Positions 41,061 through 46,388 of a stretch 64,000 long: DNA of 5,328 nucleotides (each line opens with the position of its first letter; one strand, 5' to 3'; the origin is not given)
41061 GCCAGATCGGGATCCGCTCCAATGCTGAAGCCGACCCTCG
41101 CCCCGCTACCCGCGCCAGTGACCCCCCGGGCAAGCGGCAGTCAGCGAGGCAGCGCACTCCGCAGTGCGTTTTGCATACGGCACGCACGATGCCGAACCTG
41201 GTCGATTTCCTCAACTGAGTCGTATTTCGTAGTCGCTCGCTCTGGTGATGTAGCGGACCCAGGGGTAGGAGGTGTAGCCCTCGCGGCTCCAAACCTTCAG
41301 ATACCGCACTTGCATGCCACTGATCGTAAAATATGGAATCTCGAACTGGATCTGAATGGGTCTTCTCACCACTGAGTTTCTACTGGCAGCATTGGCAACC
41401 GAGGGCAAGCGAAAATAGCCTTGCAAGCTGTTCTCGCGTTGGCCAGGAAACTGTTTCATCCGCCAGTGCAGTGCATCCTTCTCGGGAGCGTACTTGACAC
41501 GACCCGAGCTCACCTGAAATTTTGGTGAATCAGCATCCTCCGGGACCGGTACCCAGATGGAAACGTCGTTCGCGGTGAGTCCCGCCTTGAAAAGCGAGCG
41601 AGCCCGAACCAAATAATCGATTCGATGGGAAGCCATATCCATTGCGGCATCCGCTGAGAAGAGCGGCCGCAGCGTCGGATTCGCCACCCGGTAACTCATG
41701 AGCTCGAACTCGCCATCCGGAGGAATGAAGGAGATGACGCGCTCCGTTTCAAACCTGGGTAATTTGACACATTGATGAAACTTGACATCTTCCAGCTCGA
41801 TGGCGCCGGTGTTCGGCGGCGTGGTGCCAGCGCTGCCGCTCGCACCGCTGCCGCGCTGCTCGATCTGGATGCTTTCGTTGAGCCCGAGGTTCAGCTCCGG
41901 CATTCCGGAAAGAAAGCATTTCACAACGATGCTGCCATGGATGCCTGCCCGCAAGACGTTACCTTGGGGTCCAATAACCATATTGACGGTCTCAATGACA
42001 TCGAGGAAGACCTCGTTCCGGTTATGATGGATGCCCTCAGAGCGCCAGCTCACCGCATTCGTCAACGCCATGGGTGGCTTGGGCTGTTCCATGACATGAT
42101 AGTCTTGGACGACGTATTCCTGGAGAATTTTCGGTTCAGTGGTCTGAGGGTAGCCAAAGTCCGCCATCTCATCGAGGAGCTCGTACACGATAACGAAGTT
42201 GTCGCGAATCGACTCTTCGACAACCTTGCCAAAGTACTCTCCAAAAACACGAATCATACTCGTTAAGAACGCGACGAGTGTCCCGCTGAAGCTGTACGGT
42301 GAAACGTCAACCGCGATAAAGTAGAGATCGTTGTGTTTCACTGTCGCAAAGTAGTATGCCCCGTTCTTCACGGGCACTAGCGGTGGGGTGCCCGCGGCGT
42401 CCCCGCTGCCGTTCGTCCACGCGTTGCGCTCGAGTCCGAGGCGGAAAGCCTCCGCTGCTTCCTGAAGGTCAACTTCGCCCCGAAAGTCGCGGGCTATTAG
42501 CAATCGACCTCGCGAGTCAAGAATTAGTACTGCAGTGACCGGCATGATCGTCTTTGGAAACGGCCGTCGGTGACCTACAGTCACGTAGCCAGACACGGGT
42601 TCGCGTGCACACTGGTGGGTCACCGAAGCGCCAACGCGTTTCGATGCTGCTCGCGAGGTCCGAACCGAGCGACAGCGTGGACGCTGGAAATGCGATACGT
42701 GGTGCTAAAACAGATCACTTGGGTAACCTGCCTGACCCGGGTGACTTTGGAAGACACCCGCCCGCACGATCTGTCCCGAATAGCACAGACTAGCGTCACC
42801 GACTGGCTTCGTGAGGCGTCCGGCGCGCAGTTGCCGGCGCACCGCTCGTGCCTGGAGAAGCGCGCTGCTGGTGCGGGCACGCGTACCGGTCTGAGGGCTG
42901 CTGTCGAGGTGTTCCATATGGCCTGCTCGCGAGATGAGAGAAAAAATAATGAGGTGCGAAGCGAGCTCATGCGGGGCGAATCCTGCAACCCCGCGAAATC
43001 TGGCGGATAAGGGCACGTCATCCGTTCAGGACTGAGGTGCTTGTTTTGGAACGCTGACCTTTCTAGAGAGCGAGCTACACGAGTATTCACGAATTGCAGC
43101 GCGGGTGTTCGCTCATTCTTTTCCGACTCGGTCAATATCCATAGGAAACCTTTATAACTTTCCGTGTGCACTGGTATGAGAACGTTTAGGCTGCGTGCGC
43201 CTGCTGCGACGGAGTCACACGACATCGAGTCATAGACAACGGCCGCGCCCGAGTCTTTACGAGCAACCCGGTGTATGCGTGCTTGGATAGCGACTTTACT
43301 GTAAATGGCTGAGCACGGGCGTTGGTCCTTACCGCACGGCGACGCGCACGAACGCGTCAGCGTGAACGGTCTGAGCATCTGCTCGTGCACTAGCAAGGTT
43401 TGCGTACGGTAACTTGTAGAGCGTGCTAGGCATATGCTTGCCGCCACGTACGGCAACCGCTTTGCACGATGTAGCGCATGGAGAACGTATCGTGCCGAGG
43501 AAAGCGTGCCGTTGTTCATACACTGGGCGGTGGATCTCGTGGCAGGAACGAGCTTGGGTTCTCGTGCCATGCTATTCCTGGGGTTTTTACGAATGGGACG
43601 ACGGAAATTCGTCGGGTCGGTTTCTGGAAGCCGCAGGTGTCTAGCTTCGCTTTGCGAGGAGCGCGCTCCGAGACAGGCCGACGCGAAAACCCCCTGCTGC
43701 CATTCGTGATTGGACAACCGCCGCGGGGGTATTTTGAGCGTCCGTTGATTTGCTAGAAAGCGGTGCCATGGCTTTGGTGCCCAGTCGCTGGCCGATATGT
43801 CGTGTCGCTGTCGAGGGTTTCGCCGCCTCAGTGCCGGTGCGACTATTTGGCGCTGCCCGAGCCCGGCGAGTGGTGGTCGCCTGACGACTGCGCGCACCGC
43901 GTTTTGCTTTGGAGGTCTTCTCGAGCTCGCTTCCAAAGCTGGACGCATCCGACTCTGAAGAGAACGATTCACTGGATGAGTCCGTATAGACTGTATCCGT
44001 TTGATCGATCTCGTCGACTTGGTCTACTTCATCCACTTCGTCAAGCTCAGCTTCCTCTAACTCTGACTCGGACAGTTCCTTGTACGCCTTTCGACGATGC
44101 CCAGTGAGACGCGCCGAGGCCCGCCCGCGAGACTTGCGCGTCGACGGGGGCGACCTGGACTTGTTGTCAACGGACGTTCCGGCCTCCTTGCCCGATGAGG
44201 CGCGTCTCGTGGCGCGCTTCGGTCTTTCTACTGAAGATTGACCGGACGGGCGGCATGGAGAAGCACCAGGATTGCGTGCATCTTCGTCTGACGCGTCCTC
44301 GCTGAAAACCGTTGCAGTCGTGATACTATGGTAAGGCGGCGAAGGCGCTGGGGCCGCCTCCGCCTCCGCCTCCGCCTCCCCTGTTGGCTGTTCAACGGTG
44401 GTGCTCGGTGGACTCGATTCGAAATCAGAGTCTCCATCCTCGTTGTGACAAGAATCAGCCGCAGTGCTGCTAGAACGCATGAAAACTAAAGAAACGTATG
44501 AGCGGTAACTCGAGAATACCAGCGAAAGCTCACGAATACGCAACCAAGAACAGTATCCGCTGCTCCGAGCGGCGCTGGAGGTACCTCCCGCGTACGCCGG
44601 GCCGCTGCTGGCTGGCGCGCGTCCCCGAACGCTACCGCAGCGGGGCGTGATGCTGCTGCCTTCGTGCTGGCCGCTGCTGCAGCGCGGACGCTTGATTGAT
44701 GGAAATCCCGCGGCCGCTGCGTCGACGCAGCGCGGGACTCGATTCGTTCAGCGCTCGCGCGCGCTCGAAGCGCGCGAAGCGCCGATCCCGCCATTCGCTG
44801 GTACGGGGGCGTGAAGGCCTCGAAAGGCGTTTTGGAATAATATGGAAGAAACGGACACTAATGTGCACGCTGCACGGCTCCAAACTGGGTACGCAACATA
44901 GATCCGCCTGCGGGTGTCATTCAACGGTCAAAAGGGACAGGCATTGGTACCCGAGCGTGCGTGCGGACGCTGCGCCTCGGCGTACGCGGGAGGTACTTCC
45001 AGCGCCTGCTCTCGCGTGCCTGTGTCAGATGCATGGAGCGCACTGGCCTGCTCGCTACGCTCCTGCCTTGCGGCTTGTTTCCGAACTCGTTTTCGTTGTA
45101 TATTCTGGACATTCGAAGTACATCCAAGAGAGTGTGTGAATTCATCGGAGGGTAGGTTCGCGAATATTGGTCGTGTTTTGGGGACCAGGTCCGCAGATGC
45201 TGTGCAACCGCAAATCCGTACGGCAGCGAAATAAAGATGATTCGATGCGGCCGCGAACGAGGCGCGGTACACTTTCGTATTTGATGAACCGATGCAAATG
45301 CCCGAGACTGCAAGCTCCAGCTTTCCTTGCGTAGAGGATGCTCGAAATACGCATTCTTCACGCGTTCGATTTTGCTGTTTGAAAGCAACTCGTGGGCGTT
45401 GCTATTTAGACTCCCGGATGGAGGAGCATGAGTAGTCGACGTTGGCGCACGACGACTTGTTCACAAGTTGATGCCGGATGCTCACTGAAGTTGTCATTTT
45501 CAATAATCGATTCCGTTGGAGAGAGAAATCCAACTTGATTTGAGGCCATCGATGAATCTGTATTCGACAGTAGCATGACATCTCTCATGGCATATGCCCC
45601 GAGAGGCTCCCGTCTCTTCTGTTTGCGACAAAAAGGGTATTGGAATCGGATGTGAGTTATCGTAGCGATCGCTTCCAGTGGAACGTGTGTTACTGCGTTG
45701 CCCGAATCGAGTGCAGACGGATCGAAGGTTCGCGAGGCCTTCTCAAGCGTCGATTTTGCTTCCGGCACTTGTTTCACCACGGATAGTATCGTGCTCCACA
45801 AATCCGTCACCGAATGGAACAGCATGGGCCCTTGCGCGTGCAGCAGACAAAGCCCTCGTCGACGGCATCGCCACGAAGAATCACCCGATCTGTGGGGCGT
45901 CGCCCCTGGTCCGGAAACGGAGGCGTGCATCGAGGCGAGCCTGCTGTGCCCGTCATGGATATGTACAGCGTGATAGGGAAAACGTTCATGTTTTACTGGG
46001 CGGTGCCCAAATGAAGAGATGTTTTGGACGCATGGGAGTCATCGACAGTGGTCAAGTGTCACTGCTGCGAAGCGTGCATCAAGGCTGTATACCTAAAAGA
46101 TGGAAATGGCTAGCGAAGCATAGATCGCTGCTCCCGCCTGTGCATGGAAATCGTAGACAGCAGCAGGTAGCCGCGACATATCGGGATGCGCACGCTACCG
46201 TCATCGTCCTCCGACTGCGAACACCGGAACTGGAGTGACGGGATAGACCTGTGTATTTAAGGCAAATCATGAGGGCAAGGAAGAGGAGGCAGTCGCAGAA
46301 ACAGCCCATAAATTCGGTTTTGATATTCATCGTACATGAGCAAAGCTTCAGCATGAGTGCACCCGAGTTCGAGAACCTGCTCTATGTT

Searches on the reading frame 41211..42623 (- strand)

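Call 12: search_protein_families(library=pfam, proteins=[window:41211-42623:-], max_evalue=0.01)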
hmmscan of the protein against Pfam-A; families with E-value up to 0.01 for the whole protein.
window:41211-42623:- (470 aa): 2 families
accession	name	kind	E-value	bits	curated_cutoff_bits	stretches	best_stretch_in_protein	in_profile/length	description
PF00928.26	Adap_comp_sub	-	1.4e-83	280.6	31.6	1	191-469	1-259/259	Adaptor complexes medium subunit family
PF01217.26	Clat_adaptor_s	-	0.0014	19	22.5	1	96-166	61-130/142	Clathrin adaptor complex small chain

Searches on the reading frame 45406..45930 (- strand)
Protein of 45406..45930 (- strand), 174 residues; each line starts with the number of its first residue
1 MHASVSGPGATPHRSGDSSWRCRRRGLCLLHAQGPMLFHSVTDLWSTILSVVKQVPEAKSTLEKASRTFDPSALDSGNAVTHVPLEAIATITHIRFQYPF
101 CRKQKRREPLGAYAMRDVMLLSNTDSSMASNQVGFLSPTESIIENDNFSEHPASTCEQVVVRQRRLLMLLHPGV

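Call 12: search_protein_families(library=pfam, proteins=[window:45406-45930:-], max_evalue=0.01)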
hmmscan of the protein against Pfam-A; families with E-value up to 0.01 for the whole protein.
window:45406-45930:- (174 aa): 0 families

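Call 15: find_encoding_contigs(protein=window:45406-45930:-, flank=5000, max_places=6)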
Protein window:45406-45930:- (174 aa): no gene with exactly this product is on record in the collection.

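Call 22: find_homologous_proteins(query=window:45406-45930:-, max_evalue=0.01)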
Query window:45406-45930:- (174 aa): 1 proteins with E <= 0.01 among 64 candidates.
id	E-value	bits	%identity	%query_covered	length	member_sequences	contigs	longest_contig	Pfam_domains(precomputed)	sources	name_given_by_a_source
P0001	8.2e-109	379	98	100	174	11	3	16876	-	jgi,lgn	-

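Call 23: find_encoding_contigs(protein=P0001, flank=10000, max_places=10)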
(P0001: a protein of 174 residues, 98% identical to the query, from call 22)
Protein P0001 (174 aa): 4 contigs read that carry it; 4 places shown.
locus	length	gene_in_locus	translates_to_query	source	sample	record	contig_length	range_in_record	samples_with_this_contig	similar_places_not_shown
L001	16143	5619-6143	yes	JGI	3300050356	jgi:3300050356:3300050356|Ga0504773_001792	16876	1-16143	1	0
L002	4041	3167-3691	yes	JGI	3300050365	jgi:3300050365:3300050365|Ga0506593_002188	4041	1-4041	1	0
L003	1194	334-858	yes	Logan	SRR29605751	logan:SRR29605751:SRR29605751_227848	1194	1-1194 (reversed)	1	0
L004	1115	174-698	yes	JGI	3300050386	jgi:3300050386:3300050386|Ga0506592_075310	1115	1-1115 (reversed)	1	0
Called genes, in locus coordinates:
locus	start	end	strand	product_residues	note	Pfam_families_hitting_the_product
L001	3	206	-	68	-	?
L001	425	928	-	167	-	-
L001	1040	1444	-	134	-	-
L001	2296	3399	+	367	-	-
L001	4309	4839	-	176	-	-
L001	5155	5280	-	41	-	-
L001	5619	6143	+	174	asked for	-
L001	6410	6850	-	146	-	-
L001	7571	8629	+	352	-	-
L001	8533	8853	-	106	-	-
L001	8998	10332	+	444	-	PF00928:Adap_comp_sub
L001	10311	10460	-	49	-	-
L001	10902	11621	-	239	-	PF00011:HSP20, PF17886:ArsA_HSP20 (faint)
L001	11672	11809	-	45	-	-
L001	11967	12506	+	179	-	PF00011:HSP20, PF17886:ArsA_HSP20 (faint)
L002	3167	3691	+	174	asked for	-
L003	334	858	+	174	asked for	-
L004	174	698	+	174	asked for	-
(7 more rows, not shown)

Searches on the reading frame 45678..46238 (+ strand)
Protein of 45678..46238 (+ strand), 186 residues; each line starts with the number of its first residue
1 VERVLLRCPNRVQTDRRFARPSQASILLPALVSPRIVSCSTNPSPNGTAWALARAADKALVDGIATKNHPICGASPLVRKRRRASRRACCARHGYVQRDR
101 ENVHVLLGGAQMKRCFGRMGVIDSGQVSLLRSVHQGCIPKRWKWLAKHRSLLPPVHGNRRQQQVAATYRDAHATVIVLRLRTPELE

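Call 45: search_protein_families(library=pfam, proteins=[window:45678-46238:+], max_evalue=10)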
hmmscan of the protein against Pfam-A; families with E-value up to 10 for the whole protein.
window:45678-46238:+ (186 aa): 0 families
